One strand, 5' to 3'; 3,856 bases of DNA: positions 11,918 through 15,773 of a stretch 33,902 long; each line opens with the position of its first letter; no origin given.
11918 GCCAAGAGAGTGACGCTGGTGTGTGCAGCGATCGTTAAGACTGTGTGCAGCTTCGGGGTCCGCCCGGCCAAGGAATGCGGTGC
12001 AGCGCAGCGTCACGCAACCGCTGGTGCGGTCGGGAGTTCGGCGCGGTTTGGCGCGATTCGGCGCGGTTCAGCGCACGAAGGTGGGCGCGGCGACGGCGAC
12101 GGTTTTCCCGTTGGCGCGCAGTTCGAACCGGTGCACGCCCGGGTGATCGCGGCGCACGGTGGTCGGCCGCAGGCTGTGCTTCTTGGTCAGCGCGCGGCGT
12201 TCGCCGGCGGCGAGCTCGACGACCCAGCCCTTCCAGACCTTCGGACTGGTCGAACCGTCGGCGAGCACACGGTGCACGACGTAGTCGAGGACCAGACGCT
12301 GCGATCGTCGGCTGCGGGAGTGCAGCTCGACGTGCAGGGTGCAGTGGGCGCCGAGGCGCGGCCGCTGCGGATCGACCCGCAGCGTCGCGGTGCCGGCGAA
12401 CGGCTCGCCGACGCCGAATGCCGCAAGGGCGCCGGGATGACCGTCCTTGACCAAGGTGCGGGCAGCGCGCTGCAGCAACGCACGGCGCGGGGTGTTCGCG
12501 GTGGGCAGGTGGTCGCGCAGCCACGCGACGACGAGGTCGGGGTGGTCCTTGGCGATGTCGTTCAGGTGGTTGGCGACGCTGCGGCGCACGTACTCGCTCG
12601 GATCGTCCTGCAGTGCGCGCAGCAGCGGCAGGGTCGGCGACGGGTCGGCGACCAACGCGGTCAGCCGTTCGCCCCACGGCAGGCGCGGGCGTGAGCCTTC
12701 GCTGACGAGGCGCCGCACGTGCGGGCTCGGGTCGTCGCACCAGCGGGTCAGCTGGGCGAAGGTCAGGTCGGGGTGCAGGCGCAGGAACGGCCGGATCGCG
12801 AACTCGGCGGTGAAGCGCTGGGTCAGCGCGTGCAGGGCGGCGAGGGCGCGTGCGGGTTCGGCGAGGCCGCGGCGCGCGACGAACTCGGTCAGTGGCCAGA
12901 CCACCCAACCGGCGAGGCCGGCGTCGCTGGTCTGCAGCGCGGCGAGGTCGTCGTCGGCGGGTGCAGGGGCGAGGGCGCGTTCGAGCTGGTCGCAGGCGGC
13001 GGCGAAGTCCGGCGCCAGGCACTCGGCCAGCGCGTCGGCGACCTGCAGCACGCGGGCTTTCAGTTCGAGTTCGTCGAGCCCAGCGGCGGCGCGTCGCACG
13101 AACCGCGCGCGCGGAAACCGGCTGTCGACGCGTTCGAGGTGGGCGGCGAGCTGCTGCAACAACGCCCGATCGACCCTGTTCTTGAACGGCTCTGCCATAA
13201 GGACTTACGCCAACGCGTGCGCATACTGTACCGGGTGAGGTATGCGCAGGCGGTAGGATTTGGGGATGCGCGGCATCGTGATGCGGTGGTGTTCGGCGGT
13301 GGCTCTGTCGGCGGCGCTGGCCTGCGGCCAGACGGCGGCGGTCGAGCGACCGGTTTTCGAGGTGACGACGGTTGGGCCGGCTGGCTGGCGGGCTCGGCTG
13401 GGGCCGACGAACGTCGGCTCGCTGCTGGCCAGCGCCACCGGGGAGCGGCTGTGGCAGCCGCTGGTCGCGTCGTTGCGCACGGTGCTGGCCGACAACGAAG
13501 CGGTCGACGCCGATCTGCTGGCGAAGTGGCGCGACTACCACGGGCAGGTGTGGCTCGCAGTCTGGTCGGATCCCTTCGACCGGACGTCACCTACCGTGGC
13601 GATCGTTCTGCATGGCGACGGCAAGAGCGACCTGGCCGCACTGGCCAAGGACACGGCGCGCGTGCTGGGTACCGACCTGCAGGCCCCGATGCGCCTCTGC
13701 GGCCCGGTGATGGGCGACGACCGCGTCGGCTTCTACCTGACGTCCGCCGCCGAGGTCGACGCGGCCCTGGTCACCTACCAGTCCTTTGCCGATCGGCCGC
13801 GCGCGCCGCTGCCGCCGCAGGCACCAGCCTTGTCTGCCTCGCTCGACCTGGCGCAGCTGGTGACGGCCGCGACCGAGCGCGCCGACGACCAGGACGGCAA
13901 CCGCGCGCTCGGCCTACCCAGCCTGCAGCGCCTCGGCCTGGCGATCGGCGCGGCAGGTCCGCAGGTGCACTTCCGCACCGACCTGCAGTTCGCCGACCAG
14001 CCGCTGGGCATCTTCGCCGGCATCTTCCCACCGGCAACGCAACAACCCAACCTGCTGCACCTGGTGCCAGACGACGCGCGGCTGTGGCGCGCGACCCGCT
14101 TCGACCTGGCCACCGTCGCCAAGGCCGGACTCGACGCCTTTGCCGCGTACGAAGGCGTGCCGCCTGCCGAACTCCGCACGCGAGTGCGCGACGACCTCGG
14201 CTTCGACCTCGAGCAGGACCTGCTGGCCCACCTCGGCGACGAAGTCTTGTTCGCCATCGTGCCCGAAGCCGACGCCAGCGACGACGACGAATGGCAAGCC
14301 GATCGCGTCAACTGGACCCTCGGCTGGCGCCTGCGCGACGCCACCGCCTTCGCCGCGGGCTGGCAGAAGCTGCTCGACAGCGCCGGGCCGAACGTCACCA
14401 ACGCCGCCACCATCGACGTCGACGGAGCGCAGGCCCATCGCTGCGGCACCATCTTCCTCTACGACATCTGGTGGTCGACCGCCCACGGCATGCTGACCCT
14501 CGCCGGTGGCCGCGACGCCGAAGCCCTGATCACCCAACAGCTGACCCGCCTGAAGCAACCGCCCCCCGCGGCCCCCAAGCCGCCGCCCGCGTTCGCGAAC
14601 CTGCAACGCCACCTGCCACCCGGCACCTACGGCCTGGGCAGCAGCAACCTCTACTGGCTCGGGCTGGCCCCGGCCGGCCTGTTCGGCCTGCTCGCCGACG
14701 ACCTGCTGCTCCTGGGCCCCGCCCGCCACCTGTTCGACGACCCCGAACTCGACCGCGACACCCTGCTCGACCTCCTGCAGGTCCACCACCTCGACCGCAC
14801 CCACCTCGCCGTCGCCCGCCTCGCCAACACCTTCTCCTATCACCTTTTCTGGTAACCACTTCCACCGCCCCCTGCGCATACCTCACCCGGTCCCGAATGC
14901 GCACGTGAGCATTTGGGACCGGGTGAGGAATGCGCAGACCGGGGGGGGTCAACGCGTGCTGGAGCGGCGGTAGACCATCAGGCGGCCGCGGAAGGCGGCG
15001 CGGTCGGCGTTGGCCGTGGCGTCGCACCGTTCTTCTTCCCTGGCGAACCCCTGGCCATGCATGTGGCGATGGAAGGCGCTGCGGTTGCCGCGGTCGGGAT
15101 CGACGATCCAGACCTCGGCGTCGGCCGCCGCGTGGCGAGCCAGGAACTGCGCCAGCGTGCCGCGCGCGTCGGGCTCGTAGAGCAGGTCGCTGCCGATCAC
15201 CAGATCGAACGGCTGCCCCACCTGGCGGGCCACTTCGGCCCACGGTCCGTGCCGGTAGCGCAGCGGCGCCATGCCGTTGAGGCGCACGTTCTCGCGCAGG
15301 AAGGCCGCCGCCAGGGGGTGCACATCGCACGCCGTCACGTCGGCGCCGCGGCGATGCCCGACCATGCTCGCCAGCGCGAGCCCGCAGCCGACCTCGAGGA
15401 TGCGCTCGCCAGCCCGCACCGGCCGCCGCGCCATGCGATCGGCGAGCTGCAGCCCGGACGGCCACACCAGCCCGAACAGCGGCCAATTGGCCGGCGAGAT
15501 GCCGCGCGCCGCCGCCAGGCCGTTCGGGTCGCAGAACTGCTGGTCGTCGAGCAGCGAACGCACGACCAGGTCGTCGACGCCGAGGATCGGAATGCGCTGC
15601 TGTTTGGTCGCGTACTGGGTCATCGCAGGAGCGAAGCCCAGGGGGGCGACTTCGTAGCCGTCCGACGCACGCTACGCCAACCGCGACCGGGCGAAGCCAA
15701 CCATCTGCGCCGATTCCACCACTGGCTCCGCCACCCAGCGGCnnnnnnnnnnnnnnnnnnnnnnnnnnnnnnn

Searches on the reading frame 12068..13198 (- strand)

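Call 9: search_protein_families(library=pfam, proteins=[window:12068-13198:-], max_evalue=0.001)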
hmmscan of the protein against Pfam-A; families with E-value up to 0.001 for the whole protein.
window:12068-13198:- (376 aa): 1 family
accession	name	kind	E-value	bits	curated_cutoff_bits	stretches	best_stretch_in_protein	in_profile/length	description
PF02985.28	HEAT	-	0.0002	21.7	23.5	0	191-218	3-30/31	HEAT repeat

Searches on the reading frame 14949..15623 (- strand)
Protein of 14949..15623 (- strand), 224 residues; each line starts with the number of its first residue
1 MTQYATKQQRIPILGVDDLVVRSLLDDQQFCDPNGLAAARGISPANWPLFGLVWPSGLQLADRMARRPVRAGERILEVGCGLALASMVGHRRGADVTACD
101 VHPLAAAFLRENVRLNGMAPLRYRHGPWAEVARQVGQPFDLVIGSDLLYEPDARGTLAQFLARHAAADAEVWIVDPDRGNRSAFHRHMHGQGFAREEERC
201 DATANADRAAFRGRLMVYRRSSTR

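Call 10: search_protein_families(library=pfam, proteins=[window:14949-15623:-], max_evalue=0.001)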
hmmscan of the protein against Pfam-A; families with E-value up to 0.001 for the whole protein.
window:14949-15623:- (224 aa): 5 families
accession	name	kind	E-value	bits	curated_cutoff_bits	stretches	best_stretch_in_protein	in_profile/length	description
PF13649.12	Methyltransf_25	-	9.7e-08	33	27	1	75-147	1-73/97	Methyltransferase domain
PF10294.15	Methyltransf_16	-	1.9e-07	31.4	21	1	69-176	44-158/174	Lysine methyltransferase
PF08241.18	Methyltransf_11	-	0.00024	22.1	21.2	0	76-148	1-70/95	Methyltransferase domain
PF06325.19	PrmA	-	0.00033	20.7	22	1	69-143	159-231/296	Ribosomal protein L11 methyltransferase (PrmA)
PF08242.18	Methyltransf_12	-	0.00062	20.9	30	0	76-160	1-88/98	Methyltransferase domain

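Call 39: search_protein_families(library=ncbifam, proteins=[window:14949-15623:-], max_evalue=0.001)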
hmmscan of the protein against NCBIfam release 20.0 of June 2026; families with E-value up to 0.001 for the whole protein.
window:14949-15623:- (224 aa): 10 families
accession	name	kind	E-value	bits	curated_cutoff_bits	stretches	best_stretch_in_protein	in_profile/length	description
NF043040.1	corrin_prot_MT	hypoth_equivalog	1.4e-07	31.2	180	1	60-149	30-121/216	corrinoid protein-associated methyltransferase CpaM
NF011529.0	PRK14968.1-3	equivalog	5.6e-07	29.2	162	1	70-141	33-101/198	putative methyltransferase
NF001786.0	PRK00517.2-4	equivalog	6.4e-07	28.7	327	1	70-143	142-211/277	50S ribosomal protein L11 methyltransferase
TIGR00537.1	hemK_rel_arch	hypoth_equivalog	2e-06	27.7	87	1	70-125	18-72/179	HemK2/MTQ2 family protein methyltransferase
NF001785.0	PRK00517.2-2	equivalog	2e-05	23.9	188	1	71-143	145-216/282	50S ribosomal protein L11 methyltransferase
TIGR03534.1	RF_mod_PrmC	equivalog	2.4e-05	23.9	199.1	1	74-143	91-161/253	peptide chain release factor N(5)-glutamine methyltransferase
TIGR01983.1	UbiG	equivalog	9.3e-05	21.8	102.95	1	71-163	49-141/228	bifunctional 2-polyprenyl-6-hydroxyphenol methylase/3-demethylubiquinol 3-O-methyltransferase UbiG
NF001790.0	PRK00517.3-3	equivalog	0.00015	21.3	269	1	66-144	117-197/262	50S ribosomal protein L11 methyltransferase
NF004851.0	PRK06202.1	equivalog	0.00028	20.4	243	1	31-175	22-166/237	hypothetical protein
NF047730.1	tRNAMtaseTrm5b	equivalog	0.00099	18.3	600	0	69-120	179-230/330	tRNA (guanine(37)-N1)-methyltransferase Trm5b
